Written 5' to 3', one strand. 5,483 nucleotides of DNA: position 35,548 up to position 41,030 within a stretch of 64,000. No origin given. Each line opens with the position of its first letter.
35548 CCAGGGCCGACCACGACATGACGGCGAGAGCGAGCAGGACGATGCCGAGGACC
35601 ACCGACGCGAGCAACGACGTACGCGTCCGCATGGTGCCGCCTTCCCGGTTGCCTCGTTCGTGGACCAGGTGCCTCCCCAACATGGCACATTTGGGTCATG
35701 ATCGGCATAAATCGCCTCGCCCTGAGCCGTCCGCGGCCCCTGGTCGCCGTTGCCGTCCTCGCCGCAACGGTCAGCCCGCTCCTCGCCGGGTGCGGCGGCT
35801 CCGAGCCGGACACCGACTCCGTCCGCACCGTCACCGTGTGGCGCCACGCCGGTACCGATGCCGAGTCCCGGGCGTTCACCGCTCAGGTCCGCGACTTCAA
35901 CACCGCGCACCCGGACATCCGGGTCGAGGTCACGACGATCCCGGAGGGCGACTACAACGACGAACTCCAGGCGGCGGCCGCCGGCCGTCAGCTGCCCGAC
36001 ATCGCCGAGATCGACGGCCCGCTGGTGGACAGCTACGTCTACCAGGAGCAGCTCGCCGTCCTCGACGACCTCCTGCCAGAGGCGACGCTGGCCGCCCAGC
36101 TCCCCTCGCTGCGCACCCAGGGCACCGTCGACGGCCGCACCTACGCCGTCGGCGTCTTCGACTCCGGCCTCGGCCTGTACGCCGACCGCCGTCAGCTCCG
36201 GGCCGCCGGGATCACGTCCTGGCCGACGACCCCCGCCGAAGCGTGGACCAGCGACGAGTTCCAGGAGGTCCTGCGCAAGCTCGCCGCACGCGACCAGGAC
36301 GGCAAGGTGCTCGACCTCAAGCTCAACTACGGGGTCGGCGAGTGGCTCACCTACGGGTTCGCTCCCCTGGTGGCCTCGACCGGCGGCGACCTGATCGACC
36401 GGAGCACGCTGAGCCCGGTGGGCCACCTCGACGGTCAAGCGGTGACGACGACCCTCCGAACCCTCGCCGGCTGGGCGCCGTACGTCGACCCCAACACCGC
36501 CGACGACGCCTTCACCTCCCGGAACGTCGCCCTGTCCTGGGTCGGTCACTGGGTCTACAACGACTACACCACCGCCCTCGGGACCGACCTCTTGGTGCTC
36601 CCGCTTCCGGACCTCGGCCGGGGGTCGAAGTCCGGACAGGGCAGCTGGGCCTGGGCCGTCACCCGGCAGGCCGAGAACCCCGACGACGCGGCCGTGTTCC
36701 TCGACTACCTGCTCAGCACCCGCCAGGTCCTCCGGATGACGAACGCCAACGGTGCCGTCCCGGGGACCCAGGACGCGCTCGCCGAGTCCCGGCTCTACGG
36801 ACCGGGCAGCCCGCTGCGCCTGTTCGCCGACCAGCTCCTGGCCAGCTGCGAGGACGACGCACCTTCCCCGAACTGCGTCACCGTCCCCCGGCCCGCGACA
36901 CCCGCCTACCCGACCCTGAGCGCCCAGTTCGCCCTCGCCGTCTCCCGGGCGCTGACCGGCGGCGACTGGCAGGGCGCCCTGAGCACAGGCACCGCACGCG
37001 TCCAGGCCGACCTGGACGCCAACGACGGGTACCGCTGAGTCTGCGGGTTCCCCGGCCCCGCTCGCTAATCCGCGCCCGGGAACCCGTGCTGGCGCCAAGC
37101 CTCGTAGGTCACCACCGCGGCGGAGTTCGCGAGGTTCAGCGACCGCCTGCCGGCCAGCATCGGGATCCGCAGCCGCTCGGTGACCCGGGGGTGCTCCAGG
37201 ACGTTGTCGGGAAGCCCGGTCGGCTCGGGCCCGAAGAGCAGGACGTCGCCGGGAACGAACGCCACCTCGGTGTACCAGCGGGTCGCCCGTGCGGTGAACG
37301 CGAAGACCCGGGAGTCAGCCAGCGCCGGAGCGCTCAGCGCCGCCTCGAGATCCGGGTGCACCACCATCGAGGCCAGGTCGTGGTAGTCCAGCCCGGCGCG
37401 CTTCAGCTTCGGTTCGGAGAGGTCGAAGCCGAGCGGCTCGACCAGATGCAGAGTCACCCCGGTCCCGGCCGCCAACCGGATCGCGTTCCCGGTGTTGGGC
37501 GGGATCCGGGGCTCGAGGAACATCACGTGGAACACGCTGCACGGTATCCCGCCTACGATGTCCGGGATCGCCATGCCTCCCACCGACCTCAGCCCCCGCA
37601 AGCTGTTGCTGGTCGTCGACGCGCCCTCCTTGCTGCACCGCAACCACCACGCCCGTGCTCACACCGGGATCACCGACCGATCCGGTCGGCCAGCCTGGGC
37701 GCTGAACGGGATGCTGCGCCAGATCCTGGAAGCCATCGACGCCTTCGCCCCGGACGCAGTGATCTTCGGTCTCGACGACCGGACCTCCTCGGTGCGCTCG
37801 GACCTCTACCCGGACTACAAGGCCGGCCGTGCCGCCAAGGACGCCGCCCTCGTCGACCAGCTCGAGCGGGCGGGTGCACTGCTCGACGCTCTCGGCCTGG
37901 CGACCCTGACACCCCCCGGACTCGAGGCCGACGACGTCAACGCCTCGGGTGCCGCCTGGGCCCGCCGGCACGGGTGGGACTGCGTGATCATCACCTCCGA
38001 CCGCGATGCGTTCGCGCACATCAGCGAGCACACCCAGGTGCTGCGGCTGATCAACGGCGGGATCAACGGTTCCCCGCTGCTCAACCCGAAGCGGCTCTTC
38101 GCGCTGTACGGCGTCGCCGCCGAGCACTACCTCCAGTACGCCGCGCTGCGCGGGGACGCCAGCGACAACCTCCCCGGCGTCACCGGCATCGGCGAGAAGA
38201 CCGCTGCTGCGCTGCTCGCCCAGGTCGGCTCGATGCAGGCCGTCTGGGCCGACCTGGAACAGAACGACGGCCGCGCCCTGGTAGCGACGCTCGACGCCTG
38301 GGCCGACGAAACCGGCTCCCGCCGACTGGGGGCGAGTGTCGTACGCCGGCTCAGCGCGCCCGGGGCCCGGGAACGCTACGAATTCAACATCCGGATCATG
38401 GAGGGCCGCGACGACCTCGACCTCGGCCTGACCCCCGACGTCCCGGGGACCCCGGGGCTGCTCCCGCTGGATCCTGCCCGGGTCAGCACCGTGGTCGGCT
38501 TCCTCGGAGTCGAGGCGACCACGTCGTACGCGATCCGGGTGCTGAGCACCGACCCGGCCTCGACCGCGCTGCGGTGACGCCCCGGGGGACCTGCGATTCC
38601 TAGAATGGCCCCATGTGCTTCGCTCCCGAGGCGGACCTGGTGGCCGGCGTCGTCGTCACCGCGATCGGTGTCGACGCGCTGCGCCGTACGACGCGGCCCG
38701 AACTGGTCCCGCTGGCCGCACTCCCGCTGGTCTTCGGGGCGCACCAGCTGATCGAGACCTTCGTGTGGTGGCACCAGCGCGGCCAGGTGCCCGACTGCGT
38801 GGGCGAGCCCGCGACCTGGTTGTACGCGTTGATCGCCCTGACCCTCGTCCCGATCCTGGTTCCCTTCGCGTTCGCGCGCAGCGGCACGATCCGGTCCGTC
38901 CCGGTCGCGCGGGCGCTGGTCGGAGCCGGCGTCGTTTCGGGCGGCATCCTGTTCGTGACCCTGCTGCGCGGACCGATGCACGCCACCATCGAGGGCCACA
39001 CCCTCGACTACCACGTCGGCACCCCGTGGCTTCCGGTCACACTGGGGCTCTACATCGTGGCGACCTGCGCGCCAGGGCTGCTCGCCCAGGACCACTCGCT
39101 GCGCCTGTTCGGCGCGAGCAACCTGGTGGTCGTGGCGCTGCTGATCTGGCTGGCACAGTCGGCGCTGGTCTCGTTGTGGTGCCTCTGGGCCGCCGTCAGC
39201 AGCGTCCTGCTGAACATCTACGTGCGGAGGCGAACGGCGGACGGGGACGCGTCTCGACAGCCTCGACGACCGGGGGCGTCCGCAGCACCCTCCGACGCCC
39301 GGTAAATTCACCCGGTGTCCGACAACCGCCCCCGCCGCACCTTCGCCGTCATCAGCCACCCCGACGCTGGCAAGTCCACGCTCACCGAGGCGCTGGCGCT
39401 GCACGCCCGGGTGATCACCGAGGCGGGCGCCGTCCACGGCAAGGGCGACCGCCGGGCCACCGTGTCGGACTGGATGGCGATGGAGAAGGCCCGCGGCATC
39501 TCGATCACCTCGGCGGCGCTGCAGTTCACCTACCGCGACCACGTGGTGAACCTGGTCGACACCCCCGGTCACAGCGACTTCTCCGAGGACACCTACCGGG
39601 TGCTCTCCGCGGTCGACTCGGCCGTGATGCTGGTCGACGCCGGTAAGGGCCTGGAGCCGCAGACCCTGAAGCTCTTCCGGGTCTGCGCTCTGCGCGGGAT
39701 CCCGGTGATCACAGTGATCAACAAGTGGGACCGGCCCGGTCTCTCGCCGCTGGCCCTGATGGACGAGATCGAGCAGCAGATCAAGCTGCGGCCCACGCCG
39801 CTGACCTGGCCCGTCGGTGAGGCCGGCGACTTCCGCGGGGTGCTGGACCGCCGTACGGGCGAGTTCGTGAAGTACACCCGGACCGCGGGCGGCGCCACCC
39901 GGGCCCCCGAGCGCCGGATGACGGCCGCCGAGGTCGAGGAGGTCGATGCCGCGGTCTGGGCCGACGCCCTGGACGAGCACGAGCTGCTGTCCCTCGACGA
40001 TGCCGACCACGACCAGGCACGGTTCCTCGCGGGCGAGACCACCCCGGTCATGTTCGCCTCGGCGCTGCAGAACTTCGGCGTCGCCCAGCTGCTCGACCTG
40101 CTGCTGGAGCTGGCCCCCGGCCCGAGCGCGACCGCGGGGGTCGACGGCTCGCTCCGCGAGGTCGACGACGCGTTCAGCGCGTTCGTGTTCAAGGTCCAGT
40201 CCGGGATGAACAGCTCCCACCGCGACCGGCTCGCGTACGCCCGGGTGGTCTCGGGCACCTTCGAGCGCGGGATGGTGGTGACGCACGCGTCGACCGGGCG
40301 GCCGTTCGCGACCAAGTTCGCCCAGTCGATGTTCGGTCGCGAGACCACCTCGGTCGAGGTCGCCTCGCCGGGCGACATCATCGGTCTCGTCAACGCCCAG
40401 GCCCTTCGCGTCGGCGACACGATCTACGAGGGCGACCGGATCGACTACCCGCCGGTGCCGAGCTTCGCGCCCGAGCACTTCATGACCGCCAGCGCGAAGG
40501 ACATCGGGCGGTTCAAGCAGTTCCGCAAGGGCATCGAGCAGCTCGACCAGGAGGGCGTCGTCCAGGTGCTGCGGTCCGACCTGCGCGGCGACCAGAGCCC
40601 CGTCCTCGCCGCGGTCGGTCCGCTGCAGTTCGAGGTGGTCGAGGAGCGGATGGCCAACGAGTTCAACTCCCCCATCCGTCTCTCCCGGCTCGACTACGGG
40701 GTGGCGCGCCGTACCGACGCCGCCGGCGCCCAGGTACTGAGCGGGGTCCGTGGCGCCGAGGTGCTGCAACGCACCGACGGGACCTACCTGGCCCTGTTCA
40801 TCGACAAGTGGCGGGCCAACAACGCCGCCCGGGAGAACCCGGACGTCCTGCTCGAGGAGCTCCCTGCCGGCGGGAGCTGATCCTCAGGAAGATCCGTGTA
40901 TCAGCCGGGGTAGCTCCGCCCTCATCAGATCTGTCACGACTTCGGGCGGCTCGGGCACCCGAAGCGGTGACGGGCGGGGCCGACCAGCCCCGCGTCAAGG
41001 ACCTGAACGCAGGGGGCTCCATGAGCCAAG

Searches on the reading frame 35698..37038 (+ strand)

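Call 23: search_protein_families(library=pfam, proteins=[window:35698-37038:+], max_evalue=0.01)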
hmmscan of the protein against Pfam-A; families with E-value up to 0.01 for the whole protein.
window:35698-37038:+ (446 aa): 2 families
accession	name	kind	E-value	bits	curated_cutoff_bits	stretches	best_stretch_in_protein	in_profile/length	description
PF01547.30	SBP_bac_1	-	4.2e-22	80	26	1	57-343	7-305/307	Bacterial extracellular solute-binding protein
PF13416.11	SBP_bac_8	-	1.4e-21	77.9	27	1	63-362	2-267/279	Bacterial extracellular solute-binding protein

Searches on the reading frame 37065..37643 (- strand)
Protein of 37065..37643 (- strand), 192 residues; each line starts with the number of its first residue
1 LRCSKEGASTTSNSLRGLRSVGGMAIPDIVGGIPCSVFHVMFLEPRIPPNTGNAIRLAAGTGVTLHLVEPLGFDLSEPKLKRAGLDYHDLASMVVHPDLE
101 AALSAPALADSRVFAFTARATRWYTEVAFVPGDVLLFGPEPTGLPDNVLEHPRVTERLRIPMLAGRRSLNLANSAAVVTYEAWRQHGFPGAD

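Call 23: search_protein_families(library=pfam, proteins=[window:37065-37643:-], max_evalue=0.01)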
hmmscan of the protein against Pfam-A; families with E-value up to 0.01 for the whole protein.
window:37065-37643:- (192 aa): 1 family
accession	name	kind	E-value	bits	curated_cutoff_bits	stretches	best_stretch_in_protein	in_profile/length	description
PF00588.24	SpoU_methylase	-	4.6e-29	101.8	29.7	1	38-180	2-142/142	SpoU rRNA Methylase family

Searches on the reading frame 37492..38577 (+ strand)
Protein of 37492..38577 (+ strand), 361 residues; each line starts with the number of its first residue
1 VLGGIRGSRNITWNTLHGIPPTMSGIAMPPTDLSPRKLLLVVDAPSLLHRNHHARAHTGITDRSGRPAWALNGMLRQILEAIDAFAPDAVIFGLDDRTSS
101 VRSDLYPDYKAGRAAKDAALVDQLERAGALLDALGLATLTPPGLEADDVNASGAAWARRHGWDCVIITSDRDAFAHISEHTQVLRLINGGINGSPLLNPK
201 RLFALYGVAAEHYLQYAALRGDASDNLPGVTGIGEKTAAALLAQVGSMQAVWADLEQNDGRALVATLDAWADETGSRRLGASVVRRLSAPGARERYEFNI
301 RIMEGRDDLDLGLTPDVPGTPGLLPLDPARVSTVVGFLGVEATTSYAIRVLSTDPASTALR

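Call 23: search_protein_families(library=pfam, proteins=[window:37492-38577:+], max_evalue=0.01)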
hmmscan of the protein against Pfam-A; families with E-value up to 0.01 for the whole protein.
window:37492-38577:+ (361 aa): 2 families
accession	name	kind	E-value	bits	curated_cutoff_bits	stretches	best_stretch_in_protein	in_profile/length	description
PF02739.22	5_3_exonuc_N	-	1.8e-31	109.5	34.3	1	39-190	2-147/164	5'-3' exonuclease, N-terminal resolvase-like domain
PF01367.25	5_3_exonuc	-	4e-16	59.7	40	1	209-272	2-65/97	5'-3' exonuclease, C-terminal SAM fold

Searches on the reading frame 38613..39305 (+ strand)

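Call 23: search_protein_families(library=pfam, proteins=[window:38613-39305:+], max_evalue=0.01)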
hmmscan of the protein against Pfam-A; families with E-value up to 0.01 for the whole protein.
window:38613-39305:+ (230 aa): 1 family
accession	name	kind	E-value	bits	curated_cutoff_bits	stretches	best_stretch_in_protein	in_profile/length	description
PF20334.3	DUF6629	-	1.2e-35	123.6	27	1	1-211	1-205/209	Family of unknown function (DUF6629)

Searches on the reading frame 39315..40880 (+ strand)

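Call 23: search_protein_families(library=pfam, proteins=[window:39315-40880:+], max_evalue=0.01)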
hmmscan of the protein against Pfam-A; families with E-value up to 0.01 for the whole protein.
window:39315-40880:+ (521 aa): 5 families
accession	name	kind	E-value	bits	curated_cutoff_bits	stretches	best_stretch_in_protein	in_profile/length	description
PF00009.33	GTP_EFTU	-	5e-50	170.1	26.5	1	7-268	3-187/188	Elongation factor Tu GTP binding domain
PF16658.11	RF3_C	-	2.5e-36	124.9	40.1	1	378-503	1-130/132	Class II release factor RF3, C-terminal domain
PF22042.2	EF-G_D2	-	2.6e-20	72.8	27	1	287-372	2-83/84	Elongation factor G domain 2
PF01926.29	MMR_HSR1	-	4.8e-07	30.3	21.9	1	11-137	3-113/113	50S ribosome-binding GTPase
PF03144.31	GTP_EFTU_D2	-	6.3e-07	30.2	30.3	1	305-370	2-72/73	Elongation factor Tu domain 2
